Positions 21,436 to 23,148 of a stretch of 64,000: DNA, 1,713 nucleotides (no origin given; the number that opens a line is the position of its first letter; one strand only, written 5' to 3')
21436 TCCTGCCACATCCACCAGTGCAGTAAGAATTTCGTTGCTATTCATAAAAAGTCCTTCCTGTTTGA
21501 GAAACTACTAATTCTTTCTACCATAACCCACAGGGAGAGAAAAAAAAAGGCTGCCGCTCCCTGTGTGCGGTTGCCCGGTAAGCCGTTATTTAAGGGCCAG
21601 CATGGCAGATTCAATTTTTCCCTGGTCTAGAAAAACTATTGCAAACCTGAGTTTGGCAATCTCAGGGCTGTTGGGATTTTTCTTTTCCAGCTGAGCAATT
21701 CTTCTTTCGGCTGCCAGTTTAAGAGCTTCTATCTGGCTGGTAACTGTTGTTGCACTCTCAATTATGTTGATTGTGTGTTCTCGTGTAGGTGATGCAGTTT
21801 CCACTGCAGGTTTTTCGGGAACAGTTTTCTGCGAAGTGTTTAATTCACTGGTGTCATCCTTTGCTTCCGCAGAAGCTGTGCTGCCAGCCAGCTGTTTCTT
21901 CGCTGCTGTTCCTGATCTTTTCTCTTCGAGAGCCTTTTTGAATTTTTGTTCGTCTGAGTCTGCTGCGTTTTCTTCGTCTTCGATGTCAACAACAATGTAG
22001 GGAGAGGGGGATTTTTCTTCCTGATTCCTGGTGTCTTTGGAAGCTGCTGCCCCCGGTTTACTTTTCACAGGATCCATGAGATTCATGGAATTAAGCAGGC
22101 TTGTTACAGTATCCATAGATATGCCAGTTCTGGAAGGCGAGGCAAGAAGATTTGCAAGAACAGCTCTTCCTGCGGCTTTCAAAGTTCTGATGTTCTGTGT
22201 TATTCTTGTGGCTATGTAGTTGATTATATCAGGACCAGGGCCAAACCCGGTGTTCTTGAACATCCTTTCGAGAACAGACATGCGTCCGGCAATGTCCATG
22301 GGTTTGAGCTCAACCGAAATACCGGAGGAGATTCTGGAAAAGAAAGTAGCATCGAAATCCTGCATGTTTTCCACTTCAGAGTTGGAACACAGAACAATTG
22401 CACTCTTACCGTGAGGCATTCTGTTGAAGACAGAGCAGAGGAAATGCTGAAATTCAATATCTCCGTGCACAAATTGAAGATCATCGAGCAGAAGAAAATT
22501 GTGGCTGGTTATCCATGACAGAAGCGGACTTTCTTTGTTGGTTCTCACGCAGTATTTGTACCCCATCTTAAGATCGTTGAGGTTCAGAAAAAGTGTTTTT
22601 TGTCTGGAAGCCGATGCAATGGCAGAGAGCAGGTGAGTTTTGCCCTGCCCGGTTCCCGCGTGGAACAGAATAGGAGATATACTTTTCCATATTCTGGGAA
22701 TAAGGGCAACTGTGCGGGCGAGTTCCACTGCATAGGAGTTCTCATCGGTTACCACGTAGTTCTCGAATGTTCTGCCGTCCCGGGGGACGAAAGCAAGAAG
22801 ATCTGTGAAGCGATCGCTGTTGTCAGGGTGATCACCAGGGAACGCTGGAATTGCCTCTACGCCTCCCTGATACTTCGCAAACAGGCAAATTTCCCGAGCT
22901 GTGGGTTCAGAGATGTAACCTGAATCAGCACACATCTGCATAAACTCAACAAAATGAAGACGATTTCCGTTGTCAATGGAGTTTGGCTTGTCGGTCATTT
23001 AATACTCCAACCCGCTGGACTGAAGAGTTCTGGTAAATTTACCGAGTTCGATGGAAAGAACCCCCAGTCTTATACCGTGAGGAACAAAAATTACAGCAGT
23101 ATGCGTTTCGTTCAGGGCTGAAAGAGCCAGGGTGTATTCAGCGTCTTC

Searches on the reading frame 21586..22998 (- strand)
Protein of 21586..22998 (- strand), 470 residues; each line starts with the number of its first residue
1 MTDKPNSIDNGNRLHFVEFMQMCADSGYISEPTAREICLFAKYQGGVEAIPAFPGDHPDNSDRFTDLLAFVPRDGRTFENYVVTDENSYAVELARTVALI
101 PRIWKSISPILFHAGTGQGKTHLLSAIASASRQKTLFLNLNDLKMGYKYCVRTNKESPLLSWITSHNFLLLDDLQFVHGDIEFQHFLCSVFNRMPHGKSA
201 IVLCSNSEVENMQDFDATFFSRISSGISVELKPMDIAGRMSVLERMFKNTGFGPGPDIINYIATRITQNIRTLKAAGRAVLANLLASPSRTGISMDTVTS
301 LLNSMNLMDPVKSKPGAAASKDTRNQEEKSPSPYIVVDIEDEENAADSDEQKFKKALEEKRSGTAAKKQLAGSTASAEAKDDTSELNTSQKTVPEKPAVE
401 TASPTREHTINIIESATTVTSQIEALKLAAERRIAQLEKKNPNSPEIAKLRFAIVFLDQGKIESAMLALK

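Call 15: search_protein_families(library=pfam, proteins=[window:21586-22998:-], max_evalue=0.0001)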
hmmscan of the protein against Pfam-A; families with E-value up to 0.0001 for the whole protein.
window:21586-22998:- (470 aa): 1 family
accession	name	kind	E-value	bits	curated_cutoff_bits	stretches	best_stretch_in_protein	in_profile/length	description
PF00308.24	Bac_DnaA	-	1.8e-21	77.4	23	1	77-229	6-161/162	Bacterial DnaA ATPAse domain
